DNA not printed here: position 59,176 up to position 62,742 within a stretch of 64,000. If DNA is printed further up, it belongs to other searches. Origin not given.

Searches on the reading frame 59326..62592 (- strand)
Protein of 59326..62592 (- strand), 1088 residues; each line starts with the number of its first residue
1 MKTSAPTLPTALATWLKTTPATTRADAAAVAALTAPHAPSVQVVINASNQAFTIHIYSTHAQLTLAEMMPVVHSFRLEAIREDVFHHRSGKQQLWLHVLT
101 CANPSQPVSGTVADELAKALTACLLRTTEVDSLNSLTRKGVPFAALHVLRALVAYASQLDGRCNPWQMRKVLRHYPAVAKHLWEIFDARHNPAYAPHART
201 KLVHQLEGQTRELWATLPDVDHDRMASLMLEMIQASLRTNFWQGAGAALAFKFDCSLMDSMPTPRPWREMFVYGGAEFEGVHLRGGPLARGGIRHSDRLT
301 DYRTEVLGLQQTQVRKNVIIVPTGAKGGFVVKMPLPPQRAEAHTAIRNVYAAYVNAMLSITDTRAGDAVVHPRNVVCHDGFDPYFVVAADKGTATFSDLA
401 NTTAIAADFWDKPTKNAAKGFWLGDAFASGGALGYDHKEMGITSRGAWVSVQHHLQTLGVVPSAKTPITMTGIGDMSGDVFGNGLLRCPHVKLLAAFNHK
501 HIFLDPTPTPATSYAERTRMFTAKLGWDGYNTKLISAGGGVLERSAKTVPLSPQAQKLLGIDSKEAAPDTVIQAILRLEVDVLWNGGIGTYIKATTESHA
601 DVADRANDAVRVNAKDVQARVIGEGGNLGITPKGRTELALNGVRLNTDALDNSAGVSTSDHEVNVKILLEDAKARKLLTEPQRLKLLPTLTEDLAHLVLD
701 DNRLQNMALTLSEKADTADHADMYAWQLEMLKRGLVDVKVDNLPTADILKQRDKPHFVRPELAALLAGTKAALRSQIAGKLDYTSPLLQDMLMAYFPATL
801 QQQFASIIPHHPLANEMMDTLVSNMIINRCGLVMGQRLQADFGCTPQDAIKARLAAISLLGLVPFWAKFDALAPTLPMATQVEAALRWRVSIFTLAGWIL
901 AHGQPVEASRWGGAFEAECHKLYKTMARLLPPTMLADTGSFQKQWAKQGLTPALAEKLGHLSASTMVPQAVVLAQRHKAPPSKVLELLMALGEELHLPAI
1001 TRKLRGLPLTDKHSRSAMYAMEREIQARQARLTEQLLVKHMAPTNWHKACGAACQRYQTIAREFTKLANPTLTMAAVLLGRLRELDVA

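Call 87: search_protein_families(library=pfam, proteins=[window:59326-62592:-], max_evalue=0.001)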
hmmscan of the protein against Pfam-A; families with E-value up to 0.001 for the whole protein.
window:59326-62592:- (1088 aa): 4 families
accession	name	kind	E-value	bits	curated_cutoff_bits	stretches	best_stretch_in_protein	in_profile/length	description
PF05088.18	Bac_GDH_CD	-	1.4e-197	657.6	22.8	1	216-711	8-496/497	Bacterial NAD-glutamate dehydrogenase, catalytic domain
PF21074.2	GDH_C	-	1.8e-51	175.7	26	1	757-1083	4-338/339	Glutamate dehydrogenase, C-terminal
PF21078.2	GDH_HM3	-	5e-07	30.2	24.6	1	129-192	2-66/66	Glutamate dehydrogenase, helical motif 3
PF00208.27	ELFV_dehydrog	-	0.00026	21.2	23.4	0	612-664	127-182/241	Glutamate/Leucine/Phenylalanine/Valine dehydrogenase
